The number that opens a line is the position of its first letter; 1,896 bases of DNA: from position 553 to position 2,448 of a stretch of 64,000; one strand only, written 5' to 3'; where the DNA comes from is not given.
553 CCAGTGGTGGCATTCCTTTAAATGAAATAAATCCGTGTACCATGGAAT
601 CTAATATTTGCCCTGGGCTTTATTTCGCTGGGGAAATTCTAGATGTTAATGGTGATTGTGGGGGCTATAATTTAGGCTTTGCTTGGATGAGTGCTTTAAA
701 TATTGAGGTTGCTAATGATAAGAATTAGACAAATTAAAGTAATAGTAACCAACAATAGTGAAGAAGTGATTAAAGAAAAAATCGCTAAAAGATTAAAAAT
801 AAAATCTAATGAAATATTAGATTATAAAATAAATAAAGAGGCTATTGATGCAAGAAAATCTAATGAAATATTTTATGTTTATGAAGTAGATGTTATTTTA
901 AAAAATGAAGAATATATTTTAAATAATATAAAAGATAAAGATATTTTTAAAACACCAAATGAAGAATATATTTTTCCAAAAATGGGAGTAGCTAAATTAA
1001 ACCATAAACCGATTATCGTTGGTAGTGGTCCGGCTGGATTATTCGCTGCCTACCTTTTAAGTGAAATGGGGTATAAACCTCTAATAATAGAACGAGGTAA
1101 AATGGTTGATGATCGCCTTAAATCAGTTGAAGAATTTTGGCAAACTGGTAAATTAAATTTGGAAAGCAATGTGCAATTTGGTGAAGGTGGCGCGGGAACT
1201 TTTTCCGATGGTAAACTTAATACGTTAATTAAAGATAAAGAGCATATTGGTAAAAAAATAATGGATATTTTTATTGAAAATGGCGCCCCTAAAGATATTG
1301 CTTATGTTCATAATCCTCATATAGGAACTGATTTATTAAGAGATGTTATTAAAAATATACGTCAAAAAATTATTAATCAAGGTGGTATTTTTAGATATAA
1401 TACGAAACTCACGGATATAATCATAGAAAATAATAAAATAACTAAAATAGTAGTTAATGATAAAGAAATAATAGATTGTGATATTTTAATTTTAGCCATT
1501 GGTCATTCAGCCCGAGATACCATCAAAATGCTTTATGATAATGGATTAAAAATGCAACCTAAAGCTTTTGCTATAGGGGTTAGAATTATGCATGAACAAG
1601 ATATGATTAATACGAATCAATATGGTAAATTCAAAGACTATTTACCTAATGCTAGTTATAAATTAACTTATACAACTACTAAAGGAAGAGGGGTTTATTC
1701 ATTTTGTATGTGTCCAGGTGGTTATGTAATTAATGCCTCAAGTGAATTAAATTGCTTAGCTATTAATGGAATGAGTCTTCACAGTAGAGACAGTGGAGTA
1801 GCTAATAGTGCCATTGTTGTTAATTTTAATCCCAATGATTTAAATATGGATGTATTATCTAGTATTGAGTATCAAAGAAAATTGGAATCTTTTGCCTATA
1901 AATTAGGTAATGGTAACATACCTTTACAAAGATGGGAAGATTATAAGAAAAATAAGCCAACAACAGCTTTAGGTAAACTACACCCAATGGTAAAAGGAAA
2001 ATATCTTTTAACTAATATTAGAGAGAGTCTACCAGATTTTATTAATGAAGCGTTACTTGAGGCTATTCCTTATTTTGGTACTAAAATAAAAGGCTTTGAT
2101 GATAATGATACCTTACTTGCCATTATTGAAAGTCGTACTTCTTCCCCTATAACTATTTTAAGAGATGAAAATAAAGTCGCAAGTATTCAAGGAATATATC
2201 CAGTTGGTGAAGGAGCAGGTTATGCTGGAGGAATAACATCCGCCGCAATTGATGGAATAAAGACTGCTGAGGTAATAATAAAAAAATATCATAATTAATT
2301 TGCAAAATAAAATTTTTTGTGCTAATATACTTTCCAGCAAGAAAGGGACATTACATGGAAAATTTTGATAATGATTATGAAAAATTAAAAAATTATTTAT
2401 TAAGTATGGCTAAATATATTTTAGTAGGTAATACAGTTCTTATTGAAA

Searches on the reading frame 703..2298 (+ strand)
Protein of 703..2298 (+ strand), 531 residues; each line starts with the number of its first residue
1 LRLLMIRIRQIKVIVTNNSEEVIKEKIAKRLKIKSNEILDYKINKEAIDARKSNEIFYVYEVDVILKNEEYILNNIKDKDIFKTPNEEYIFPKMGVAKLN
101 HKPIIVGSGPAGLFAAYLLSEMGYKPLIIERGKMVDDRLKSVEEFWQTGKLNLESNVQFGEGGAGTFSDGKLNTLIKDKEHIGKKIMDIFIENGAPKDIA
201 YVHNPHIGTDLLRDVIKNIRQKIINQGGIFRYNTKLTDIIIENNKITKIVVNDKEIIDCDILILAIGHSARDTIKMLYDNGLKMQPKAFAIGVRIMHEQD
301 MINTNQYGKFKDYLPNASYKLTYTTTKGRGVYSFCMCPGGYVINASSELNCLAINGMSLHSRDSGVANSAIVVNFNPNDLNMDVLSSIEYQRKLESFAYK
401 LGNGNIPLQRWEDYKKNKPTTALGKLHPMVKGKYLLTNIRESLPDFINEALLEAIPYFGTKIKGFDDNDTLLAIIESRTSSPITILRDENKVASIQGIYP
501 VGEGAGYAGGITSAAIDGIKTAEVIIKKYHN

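Call 89: find_encoding_contigs(protein=window:703-2298:+, flank=10000, max_places=2)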
Protein window:703-2298:+ (531 aa): no gene with exactly this product is on record in the collection.
